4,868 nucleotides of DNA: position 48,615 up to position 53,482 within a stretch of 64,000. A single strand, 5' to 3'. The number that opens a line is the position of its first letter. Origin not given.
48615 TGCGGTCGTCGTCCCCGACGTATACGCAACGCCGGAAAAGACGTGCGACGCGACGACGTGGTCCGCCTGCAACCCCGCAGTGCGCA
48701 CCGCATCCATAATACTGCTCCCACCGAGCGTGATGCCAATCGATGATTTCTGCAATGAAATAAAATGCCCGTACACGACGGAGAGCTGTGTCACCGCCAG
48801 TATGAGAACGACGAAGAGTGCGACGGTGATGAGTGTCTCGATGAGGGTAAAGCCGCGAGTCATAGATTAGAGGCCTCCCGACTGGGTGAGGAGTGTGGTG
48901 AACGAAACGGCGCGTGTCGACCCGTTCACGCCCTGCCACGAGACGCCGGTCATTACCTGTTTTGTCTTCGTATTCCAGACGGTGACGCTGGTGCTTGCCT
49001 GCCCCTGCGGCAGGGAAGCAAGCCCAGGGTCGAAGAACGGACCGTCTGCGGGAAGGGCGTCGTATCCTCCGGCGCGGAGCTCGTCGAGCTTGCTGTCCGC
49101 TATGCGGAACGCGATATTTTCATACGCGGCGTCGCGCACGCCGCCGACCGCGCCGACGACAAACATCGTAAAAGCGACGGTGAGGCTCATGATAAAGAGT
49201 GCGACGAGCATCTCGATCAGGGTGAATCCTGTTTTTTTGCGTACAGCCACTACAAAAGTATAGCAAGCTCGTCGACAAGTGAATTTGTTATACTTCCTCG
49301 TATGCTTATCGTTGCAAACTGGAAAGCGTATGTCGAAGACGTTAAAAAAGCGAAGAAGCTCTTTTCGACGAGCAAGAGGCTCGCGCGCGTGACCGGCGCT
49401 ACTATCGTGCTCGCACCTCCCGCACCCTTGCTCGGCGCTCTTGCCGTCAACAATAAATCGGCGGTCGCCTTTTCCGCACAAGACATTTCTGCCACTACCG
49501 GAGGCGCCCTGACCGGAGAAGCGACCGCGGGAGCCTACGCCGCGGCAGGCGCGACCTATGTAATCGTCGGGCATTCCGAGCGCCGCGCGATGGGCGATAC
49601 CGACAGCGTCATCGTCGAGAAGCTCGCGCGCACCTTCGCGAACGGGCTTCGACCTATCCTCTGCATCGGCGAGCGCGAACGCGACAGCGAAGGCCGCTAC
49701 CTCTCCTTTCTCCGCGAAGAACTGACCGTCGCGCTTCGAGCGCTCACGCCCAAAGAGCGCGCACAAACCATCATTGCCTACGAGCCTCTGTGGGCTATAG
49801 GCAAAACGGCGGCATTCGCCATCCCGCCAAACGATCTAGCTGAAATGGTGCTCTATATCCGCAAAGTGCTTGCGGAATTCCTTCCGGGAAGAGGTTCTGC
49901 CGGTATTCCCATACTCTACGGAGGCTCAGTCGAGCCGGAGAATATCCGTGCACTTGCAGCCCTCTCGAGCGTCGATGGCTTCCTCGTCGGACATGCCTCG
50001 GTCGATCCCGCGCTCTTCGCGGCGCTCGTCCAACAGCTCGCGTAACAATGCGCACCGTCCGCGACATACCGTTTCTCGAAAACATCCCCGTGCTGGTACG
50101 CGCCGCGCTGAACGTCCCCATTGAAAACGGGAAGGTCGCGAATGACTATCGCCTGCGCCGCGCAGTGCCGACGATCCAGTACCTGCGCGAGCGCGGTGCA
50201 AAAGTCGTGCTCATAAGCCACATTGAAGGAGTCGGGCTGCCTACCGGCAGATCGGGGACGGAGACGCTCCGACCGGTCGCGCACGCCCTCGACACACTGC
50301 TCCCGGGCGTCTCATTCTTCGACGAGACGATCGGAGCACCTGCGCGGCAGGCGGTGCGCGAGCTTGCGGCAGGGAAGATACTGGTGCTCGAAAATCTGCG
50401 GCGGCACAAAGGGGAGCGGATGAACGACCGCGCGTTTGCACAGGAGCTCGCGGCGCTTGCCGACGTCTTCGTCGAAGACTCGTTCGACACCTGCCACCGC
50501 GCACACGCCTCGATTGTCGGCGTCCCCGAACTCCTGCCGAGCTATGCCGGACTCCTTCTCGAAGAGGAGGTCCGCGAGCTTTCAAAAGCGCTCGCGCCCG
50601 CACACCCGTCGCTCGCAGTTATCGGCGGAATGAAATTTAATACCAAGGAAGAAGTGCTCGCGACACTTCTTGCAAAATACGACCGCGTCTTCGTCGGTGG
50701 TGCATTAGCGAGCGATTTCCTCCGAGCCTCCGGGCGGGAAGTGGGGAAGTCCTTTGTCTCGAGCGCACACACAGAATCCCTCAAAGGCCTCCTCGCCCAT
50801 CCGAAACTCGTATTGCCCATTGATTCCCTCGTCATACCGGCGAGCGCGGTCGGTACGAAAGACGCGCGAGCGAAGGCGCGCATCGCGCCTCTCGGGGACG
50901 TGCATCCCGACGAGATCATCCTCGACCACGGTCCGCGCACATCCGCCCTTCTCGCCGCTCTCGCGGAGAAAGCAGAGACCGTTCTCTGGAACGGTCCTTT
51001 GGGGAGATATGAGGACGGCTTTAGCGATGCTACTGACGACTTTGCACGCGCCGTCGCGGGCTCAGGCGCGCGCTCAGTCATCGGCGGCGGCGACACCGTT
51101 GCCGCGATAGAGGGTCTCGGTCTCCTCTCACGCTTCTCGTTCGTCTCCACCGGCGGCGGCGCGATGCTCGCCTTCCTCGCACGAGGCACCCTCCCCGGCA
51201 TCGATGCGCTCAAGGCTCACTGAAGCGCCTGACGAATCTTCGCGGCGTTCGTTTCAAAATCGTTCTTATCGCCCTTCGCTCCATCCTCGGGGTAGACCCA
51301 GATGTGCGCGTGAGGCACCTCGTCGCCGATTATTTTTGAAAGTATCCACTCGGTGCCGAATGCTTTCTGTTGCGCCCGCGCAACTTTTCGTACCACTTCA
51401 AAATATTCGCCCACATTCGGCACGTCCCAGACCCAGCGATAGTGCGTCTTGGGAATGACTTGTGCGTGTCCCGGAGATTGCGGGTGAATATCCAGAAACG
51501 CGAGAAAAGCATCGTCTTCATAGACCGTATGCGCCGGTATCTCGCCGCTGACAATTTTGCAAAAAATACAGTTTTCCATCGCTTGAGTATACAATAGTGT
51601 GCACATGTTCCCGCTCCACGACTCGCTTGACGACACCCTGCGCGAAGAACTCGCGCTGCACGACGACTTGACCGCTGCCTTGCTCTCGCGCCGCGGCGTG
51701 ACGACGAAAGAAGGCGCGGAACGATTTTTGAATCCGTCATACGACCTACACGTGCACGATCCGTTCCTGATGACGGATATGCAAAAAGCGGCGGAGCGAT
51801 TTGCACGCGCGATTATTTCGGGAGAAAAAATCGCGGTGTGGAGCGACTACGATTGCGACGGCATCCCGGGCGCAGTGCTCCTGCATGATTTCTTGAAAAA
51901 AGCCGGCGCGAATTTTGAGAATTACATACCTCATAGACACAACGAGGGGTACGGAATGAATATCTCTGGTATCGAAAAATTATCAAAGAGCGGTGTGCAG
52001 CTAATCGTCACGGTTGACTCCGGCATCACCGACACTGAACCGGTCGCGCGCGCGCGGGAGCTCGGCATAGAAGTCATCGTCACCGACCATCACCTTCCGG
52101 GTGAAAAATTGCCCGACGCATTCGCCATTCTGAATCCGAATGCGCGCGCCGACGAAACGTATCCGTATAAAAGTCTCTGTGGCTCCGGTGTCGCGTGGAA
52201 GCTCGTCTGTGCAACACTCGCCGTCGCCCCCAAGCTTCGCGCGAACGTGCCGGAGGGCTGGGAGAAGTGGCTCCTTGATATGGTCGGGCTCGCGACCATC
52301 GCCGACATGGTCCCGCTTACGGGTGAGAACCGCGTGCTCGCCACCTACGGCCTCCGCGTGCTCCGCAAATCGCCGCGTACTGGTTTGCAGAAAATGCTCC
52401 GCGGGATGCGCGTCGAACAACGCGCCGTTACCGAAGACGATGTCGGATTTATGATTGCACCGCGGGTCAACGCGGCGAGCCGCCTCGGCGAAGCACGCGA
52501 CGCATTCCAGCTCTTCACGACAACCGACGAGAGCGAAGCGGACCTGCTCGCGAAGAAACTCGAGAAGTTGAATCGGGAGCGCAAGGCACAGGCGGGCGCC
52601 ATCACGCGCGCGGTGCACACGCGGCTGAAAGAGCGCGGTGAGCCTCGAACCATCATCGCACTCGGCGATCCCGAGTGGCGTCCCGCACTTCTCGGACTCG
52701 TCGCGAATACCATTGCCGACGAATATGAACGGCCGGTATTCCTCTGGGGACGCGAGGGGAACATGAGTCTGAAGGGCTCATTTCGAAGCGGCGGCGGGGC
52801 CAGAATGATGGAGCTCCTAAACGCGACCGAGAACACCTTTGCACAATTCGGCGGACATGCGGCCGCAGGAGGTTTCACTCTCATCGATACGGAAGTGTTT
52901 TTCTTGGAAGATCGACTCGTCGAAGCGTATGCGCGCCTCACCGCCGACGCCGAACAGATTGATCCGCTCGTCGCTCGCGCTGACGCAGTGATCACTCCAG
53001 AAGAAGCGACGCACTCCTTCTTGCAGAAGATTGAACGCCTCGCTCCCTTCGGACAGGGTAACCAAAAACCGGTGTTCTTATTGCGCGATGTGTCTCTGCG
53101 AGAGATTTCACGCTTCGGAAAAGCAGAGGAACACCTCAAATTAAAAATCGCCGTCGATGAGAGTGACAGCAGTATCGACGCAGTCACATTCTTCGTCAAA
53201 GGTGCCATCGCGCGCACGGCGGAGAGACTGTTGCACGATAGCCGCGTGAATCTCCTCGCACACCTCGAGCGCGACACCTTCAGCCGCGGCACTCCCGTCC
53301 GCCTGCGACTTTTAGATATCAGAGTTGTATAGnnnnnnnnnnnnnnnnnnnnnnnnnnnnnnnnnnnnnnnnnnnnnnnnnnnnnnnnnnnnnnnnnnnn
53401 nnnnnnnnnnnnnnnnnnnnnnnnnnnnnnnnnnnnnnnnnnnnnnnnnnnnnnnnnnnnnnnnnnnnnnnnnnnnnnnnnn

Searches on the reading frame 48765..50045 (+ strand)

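Call 68: search_protein_families(library=pfam, proteins=[window:48765-50045:+], max_evalue=0.001)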
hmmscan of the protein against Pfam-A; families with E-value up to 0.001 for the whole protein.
window:48765-50045:+ (426 aa): 1 family
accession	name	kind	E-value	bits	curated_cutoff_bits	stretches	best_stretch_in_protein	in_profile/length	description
PF00121.24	TIM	-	2.1e-59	201.5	20.1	1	180-424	1-244/245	Triosephosphate isomerase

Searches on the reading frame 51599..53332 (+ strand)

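Call 46: search_protein_families(library=pfam, proteins=[window:51599-53332:+], max_evalue=1)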
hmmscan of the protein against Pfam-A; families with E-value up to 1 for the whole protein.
window:51599-53332:+ (577 aa): 4 families
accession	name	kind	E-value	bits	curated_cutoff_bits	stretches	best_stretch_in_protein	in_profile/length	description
PF01368.27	DHH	-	5e-22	78.9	28.1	1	77-207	1-104/125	DHH family, N-terminal domain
PF17768.7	RecJ_OB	-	3.1e-20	72.7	27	1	462-571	2-105/107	RecJ OB domain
PF02272.25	DHHA1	-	4.3e-07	30.8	25.9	1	357-432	10-87/102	DHHA1 domain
PF11761.13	CbiG_mid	-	0.16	12.6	22.7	1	62-90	17-45/88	Cobalamin biosynthesis central region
